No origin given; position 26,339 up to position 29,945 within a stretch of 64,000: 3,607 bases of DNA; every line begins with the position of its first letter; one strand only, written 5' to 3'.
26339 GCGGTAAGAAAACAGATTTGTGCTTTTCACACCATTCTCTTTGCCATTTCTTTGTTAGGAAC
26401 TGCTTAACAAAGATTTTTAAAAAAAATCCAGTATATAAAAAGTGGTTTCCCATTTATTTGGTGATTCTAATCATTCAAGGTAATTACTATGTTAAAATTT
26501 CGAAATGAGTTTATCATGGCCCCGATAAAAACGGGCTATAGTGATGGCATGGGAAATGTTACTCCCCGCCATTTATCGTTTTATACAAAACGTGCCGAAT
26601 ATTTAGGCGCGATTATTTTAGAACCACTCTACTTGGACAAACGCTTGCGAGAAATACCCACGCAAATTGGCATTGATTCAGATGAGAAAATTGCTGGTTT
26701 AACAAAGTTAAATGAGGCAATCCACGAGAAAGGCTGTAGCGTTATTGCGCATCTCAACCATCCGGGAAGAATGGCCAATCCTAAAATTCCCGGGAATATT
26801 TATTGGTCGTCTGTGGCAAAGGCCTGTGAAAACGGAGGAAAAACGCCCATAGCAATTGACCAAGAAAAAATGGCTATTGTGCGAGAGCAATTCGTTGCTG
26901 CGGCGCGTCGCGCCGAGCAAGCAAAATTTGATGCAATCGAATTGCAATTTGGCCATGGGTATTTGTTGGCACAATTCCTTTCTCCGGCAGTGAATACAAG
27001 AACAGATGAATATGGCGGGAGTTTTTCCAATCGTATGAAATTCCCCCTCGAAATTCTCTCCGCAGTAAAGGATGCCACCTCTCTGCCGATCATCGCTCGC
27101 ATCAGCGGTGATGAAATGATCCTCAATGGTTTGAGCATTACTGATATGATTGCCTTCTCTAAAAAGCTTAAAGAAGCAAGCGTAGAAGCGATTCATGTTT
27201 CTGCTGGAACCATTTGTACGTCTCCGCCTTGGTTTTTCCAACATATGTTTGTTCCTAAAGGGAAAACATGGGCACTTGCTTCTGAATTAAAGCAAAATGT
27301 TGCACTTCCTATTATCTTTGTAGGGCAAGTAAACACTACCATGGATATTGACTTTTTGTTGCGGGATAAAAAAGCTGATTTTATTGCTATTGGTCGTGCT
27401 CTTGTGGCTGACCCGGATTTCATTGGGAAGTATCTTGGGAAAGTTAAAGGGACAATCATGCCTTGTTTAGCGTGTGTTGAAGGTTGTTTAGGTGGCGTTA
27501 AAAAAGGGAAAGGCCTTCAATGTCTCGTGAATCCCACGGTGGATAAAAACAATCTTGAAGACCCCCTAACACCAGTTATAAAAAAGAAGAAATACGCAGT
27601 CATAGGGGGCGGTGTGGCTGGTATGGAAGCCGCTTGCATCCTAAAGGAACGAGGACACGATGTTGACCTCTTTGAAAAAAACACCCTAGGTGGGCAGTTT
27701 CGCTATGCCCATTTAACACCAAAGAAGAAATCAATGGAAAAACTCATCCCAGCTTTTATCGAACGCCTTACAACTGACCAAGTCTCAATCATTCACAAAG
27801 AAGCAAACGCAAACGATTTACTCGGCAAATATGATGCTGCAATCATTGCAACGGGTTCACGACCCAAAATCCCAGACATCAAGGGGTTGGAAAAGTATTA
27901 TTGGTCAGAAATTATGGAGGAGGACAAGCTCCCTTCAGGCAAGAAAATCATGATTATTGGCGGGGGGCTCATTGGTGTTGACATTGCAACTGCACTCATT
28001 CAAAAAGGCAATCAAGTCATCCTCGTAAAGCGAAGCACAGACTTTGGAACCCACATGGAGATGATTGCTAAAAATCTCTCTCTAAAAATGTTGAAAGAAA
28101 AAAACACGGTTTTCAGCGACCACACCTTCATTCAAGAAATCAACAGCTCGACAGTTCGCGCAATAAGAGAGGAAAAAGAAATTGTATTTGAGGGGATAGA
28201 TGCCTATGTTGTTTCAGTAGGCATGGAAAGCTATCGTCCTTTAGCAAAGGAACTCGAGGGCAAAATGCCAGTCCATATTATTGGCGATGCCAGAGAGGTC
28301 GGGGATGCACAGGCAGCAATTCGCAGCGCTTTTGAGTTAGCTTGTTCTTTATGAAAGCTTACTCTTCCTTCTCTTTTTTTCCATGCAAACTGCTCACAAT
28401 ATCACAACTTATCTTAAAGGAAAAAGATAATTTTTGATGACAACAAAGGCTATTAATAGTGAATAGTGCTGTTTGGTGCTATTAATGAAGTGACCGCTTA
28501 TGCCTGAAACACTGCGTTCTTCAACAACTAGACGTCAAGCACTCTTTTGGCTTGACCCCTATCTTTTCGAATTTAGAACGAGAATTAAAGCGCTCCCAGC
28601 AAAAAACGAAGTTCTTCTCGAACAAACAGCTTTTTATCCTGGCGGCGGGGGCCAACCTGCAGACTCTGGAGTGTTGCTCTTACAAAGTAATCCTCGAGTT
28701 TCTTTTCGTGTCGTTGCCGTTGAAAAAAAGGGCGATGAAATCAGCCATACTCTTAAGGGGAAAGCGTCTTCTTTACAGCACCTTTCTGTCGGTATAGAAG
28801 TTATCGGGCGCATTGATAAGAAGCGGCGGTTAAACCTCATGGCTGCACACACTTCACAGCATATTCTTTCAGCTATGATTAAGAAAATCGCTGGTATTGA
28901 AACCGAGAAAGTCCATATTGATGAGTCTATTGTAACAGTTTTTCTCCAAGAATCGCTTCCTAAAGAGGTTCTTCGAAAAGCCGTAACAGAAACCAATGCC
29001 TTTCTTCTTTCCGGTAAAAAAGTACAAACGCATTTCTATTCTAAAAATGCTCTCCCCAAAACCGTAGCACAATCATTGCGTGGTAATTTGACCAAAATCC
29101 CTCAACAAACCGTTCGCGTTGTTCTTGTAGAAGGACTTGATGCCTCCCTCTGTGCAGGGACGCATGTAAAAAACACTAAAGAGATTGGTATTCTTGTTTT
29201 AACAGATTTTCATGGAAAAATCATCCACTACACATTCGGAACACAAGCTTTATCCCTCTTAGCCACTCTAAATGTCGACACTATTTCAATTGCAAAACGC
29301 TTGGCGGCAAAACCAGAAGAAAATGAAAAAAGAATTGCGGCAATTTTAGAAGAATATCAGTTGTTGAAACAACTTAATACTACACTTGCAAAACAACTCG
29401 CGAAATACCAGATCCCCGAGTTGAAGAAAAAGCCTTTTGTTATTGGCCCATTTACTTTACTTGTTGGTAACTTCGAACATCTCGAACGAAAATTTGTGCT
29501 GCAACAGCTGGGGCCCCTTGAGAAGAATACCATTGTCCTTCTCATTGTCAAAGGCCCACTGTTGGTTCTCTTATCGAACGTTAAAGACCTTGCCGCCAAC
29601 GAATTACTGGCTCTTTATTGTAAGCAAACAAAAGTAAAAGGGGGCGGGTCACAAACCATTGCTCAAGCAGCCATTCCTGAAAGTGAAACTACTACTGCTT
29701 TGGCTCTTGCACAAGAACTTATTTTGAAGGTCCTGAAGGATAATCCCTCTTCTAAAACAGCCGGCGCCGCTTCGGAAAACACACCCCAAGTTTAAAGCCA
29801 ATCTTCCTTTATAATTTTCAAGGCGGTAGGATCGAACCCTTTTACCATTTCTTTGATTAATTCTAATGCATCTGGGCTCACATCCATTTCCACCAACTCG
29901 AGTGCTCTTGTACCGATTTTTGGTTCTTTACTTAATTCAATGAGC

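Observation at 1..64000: CTCGAG behaves like a highly iterated palindrome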

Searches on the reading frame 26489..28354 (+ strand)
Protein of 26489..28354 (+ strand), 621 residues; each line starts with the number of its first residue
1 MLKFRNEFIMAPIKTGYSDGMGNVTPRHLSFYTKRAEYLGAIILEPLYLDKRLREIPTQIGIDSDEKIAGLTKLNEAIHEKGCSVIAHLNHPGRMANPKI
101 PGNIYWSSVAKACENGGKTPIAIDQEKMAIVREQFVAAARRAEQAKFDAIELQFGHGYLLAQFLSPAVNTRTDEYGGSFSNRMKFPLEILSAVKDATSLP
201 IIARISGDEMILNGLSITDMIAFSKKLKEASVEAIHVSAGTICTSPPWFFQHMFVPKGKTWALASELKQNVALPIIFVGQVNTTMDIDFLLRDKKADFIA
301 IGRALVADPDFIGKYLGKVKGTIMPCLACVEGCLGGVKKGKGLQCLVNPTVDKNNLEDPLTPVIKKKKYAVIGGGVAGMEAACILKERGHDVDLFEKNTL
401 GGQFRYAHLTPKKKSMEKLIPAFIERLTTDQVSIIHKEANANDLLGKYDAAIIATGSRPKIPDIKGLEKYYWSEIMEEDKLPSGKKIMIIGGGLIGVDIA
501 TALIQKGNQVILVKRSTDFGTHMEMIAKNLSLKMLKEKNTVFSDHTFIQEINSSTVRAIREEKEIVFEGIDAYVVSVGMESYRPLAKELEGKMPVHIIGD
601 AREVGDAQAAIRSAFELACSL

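Call 7: search_protein_families(library=ncbifam, proteins=[window:26489-28354:+])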
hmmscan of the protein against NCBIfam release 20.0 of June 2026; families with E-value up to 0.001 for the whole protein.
window:26489-28354:+ (621 aa): 120 families (the best 25 are shown)
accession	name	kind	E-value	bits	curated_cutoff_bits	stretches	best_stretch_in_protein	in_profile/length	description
NF041087.1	bile_acid_BaiCD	equivalog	2.1e-110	369.7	825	1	2-620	13-641/642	bile acid Fe-S flavoenzyme BaiCD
NF045599.1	bili_reduct_long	exception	5.7e-98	328.8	750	1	2-621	10-641/641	bilirubin reductase, long form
TIGR03997.1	mycofact_OYE_2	equivalog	3.7e-92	309.7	793.15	1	3-617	12-641/645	mycofactocin system FadH/OYE family oxidoreductase 2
NF010047.0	PRK13523.1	equivalog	5.2e-57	193.4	431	1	3-312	15-317/339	NADPH dehydrogenase NamA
NF006101.0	PRK08255.1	equivalog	2.2e-46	158.3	1078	1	2-311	408-726/768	bifunctional salicylyl-CoA 5-hydroxylase/oxidoreductase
NF045592.1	bili_reduct_N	equivalog_domain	1.5e-44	152.7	425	1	2-348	11-363/363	bilirubin reductase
TIGR03996.1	mycofact_OYE_1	hypoth_equivalog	1.7e-44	152.4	627.9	1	8-525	17-541/633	mycofactocin system FadH/OYE family oxidoreductase 1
NF007899.0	PRK10605.1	subfamily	3.1e-27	95.8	403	1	4-314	17-336/365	N-ethylmaleimide reductase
TIGR02053.1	MerA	equivalog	9.2e-18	64.5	454.45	1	445-562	127-247/465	mercury(II) reductase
NF045663.1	diclust_near_Sec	equivalog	7.1e-16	57.4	530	2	359-459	99-201/759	pyridine nucleotide-disulfide oxidoreductase/dicluster-binding protein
TIGR01350.1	lipoamide_DH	equivalog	1.3e-15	57.1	408.8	1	431-580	118-268/461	dihydrolipoyl dehydrogenase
NF009410.0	PRK12771.1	subfamily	8.4e-15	54.3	516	1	366-458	138-234/566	NAD(P)-binding protein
NF010311.1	PRK13748.1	subfamily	2.8e-14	52.9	600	1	432-543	216-328/560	mercury(II) reductase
NF004991.0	PRK06370.1-3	subfamily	3.1e-14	52.4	620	1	447-552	164-270/509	FAD-containing oxidoreductase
TIGR03385.1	CoA_CoA_reduc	equivalog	4.6e-14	52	578.8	1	435-589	90-253/439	CoA-disulfide reductase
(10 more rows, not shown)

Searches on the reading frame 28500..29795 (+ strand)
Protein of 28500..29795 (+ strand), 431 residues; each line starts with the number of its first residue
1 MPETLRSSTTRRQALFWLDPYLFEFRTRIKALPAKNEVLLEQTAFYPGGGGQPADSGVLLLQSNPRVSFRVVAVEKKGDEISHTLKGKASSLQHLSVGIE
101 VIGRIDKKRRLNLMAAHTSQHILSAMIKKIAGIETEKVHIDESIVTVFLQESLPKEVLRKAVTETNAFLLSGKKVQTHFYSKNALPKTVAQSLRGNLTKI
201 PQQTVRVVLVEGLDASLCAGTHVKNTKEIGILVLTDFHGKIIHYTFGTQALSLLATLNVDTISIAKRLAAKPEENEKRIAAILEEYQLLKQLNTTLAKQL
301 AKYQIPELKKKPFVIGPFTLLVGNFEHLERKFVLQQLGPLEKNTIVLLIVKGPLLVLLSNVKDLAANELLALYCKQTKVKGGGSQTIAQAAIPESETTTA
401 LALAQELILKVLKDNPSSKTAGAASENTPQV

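Call 21: search_protein_families(library=pfam, proteins=[window:28500-29795:+], max_evalue=0.00001)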
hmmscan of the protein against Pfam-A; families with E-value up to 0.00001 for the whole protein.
window:28500-29795:+ (431 aa): 2 families
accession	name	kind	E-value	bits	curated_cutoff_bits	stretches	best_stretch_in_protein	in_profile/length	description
PF01411.24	tRNA-synt_2c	-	2.1e-10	40.2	30.3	1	34-109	483-552/552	tRNA synthetases class II (A)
PF07973.19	tRNA_SAD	-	7.6e-08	32.6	24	1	205-235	1-31/44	Threonyl and Alanyl tRNA synthetase second additional domain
